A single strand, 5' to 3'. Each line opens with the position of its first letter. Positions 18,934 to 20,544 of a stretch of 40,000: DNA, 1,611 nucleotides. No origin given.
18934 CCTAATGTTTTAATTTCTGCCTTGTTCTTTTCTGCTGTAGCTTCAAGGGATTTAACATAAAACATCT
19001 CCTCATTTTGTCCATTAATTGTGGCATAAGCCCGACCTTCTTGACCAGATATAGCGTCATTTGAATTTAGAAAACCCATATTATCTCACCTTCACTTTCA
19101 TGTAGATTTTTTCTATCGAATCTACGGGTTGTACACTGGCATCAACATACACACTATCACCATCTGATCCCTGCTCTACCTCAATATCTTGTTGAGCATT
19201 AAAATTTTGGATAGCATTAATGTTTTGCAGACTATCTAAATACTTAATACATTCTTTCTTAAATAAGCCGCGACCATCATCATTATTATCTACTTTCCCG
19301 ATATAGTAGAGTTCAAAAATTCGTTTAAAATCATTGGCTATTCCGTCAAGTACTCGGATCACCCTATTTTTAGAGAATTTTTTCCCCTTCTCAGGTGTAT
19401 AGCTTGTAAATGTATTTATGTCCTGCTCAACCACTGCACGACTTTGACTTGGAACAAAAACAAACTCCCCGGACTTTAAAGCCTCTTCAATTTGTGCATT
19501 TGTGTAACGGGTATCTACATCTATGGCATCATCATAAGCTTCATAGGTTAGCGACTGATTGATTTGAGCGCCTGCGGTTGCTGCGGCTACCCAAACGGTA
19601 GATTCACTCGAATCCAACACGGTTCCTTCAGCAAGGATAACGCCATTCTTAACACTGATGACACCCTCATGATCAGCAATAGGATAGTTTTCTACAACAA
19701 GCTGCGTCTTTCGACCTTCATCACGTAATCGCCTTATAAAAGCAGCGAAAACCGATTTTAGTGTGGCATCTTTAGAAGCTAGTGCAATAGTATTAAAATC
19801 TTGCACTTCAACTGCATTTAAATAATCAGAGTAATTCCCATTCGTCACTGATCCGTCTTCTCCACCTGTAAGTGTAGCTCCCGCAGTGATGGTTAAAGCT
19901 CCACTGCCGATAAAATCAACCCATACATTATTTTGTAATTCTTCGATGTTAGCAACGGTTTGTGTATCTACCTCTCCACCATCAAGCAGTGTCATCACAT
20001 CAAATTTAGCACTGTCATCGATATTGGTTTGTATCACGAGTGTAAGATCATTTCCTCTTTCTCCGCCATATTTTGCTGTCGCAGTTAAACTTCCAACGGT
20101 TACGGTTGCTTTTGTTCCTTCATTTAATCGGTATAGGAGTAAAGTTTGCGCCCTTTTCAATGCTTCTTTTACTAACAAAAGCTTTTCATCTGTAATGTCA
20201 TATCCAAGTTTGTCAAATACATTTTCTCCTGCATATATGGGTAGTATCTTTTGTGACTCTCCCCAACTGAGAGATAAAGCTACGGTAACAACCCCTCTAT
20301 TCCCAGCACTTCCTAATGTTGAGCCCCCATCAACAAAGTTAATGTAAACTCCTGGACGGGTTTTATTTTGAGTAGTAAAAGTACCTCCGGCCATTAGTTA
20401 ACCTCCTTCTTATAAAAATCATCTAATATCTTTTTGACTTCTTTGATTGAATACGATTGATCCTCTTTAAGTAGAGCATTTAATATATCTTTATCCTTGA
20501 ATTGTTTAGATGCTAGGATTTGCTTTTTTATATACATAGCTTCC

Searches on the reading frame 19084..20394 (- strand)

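Call 77: search_protein_families(library=pfam, proteins=[window:19084-20394:-], max_evalue=0.001)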
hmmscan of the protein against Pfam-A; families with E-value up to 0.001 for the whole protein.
window:19084-20394:- (437 aa): 4 families
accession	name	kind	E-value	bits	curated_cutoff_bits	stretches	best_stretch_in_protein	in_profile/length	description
PF04984.19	Phage_sheath_1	-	4.1e-36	124.8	31.4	1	181-328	1-168/168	Phage tail sheath protein subtilisin-like domain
PF17482.7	Phage_sheath_1C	-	3.5e-32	111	26.9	1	335-437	1-104/104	Phage tail sheath C-terminal domain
PF17481.7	Phage_sheath_domII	-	1.5e-22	80.3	31.4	1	91-180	1-98/98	Phage tail sheath protein beta-sandwich domain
PF22671.1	Gp18_domIII_N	-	6.5e-20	71.6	27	1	33-90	1-58/58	Tail sheath protein Gp18 domain III N-terminal region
